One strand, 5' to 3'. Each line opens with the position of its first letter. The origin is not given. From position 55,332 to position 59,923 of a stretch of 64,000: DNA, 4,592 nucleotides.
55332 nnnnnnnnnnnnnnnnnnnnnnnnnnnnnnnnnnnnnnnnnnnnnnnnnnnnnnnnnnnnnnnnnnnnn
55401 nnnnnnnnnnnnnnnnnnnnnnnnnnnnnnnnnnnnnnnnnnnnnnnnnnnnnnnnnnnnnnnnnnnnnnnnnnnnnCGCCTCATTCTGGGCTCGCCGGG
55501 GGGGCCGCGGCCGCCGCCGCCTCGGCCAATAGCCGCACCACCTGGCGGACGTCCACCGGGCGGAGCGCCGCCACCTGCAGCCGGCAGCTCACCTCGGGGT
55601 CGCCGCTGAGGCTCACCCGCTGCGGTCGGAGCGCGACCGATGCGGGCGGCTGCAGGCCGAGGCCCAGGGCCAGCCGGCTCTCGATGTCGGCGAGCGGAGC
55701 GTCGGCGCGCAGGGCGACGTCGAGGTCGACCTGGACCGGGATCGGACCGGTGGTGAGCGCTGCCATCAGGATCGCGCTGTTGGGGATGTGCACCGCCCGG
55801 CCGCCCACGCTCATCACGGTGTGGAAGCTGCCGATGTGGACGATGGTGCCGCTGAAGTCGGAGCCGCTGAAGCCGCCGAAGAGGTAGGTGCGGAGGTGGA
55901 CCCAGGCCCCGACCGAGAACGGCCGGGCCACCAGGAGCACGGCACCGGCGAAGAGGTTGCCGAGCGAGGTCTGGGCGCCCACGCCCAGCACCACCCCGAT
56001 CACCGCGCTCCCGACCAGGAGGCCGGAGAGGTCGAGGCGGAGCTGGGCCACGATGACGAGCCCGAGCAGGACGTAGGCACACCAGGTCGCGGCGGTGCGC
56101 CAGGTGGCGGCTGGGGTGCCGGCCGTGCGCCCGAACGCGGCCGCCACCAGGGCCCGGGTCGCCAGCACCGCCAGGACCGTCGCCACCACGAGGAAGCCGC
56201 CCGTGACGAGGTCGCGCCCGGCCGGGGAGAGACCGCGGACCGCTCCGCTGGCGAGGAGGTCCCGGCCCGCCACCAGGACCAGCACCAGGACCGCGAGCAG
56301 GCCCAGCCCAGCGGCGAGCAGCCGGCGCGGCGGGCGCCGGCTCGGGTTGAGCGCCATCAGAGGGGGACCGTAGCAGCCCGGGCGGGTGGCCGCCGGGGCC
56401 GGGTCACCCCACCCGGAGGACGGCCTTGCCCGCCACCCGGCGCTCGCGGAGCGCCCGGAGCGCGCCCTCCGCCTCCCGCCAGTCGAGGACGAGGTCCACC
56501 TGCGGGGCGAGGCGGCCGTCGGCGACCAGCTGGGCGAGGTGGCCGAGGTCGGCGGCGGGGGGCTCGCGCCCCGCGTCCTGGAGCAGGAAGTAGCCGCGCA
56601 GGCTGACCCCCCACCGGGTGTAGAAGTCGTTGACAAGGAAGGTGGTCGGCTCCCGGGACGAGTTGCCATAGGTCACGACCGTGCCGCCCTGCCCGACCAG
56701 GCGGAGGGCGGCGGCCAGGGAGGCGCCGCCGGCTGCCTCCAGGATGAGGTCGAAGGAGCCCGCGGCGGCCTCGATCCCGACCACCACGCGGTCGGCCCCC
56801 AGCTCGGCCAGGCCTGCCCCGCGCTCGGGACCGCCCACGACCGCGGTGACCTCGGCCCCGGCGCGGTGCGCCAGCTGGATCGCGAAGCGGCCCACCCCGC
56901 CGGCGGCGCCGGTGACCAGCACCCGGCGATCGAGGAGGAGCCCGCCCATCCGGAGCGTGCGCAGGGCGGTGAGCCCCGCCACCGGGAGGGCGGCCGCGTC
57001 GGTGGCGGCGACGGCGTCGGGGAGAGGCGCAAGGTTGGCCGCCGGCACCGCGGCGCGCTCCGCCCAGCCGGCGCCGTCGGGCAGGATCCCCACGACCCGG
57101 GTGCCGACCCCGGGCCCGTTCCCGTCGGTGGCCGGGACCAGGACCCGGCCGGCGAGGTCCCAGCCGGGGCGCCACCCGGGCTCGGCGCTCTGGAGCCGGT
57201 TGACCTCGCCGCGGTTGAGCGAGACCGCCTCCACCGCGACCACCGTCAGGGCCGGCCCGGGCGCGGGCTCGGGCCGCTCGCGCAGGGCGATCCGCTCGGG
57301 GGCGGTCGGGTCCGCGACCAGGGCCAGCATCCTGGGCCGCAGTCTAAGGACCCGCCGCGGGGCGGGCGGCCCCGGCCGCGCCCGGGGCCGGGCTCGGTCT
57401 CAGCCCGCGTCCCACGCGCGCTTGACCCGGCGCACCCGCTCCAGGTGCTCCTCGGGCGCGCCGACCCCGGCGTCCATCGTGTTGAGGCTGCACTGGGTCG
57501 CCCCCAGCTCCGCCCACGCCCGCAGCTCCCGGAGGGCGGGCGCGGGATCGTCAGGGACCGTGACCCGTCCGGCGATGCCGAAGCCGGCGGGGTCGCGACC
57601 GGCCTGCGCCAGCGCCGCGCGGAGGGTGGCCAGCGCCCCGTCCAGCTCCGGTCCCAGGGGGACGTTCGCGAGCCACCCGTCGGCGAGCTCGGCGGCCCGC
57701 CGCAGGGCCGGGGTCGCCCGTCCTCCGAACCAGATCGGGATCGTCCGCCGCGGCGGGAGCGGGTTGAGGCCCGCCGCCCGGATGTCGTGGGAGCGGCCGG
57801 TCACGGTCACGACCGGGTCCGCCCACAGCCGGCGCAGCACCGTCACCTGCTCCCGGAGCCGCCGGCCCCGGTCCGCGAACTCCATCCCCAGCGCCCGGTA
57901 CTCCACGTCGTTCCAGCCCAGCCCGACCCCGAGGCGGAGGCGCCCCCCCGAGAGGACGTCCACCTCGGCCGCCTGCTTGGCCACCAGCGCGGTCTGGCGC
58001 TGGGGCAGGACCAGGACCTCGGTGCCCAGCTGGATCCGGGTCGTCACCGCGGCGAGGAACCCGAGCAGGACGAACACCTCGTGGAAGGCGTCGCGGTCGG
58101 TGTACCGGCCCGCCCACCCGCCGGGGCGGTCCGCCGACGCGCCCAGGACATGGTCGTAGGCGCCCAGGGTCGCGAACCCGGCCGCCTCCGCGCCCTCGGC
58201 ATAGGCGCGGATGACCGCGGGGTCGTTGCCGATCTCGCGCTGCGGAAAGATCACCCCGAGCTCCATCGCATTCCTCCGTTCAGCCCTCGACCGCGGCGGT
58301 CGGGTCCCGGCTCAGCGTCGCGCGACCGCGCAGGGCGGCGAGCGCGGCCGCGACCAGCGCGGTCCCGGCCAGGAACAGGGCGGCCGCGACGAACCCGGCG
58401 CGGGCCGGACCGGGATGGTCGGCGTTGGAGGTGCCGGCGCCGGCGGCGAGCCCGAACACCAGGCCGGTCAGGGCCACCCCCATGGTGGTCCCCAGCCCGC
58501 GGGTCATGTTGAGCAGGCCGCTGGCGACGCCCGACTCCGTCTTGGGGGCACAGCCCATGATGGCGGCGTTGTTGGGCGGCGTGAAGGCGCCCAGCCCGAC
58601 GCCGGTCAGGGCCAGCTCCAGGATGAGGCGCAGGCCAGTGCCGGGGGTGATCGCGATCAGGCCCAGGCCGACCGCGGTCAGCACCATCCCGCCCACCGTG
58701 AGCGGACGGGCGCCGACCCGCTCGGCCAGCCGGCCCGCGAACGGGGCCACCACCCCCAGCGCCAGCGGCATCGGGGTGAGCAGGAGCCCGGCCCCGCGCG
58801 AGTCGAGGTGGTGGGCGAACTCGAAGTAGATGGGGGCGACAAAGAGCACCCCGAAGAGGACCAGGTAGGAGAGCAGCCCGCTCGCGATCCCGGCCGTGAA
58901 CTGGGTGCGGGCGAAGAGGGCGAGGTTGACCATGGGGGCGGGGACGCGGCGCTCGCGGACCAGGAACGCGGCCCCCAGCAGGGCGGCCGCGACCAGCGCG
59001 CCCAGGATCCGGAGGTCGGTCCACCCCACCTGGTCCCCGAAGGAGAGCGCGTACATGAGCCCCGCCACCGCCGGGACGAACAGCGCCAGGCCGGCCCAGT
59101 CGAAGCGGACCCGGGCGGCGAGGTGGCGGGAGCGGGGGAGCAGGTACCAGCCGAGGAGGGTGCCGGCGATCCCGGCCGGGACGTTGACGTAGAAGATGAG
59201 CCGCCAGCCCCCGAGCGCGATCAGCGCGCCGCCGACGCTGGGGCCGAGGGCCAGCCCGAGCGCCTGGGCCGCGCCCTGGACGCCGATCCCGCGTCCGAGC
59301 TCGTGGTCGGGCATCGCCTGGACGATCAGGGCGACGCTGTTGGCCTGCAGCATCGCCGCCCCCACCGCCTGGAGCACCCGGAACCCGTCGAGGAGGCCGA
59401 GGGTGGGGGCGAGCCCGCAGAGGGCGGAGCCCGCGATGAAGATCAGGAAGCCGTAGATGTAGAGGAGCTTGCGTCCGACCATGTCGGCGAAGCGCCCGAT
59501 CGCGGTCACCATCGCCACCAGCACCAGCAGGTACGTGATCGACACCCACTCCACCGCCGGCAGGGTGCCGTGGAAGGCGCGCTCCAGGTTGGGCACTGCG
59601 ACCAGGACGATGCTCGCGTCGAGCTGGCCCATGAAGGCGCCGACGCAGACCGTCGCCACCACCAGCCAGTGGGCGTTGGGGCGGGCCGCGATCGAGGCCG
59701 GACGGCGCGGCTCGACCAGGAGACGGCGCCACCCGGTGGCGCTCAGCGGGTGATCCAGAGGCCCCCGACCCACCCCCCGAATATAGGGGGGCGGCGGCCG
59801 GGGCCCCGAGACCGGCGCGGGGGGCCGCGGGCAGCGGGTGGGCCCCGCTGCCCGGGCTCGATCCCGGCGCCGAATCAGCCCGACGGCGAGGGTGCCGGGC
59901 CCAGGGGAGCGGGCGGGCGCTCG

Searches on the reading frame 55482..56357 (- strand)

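Call 36: search_protein_families(library=pfam, proteins=[window:55482-56357:-], max_evalue=0.001)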
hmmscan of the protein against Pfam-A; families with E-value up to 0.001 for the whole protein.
window:55482-56357:- (291 aa): 1 family
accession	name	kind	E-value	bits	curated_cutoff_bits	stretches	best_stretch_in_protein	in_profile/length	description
PF00924.24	MS_channel_2nd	-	1.5e-07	31.8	20.2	1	131-199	2-61/68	Mechanosensitive ion channel, beta-domain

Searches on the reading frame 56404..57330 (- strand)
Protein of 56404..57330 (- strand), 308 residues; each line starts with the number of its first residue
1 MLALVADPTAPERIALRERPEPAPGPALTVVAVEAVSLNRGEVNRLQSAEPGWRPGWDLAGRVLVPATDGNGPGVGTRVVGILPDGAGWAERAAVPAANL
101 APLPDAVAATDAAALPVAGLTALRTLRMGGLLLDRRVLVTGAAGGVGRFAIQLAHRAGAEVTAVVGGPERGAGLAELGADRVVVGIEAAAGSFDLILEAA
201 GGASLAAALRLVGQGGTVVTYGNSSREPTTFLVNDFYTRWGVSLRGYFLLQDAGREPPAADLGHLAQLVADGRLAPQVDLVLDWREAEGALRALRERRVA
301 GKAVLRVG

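Call 36: search_protein_families(library=pfam, proteins=[window:56404-57330:-], max_evalue=0.001)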
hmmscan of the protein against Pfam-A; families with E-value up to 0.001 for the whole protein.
window:56404-57330:- (308 aa): 3 families
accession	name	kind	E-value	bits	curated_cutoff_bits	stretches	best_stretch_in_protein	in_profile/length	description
PF00107.32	ADH_zinc_N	-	4e-17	62.8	31.8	1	145-253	1-117/129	Zinc-binding dehydrogenase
PF13602.12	ADH_zinc_N_2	-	1.3e-15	59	27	1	179-305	3-134/134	Zinc-binding dehydrogenase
PF08240.17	ADH_N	-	0.00039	21.1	23.5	1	29-105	5-104/104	Alcohol dehydrogenase GroES-like domain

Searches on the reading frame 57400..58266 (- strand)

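Call 36: search_protein_families(library=pfam, proteins=[window:57400-58266:-], max_evalue=0.001)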
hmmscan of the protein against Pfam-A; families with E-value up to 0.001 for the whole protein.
window:57400-58266:- (288 aa): 1 family
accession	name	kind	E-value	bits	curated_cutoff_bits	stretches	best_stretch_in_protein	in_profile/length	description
PF00296.26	Bac_luciferase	-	7.1e-48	164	27.9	1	8-254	8-247/314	Luciferase-like monooxygenase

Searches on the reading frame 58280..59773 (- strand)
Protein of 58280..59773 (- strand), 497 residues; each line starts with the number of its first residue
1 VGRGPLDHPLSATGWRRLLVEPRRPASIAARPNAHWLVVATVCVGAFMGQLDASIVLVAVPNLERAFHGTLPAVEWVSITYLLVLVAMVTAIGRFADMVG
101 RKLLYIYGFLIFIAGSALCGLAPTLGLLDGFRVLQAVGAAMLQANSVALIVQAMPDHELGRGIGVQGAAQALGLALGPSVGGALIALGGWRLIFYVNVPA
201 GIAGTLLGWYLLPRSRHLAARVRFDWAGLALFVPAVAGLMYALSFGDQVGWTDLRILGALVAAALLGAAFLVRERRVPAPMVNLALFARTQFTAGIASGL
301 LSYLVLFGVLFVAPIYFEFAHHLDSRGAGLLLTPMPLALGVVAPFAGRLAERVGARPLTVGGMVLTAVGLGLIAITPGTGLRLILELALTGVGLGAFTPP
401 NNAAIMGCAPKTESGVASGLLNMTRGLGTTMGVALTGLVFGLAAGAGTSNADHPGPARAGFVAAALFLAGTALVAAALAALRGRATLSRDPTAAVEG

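Call 36: search_protein_families(library=pfam, proteins=[window:58280-59773:-], max_evalue=0.001)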
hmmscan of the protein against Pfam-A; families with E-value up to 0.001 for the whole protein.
window:58280-59773:- (497 aa): 2 families
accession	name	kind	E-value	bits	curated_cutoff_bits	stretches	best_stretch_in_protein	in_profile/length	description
PF07690.21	MFS_1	-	9.6e-46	156.7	33.4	2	43-309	2-246/347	Major Facilitator Superfamily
PF00083.30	Sugar_tr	-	2.9e-05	23.6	22.3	1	73-218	45-198/452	Sugar (and other) transporter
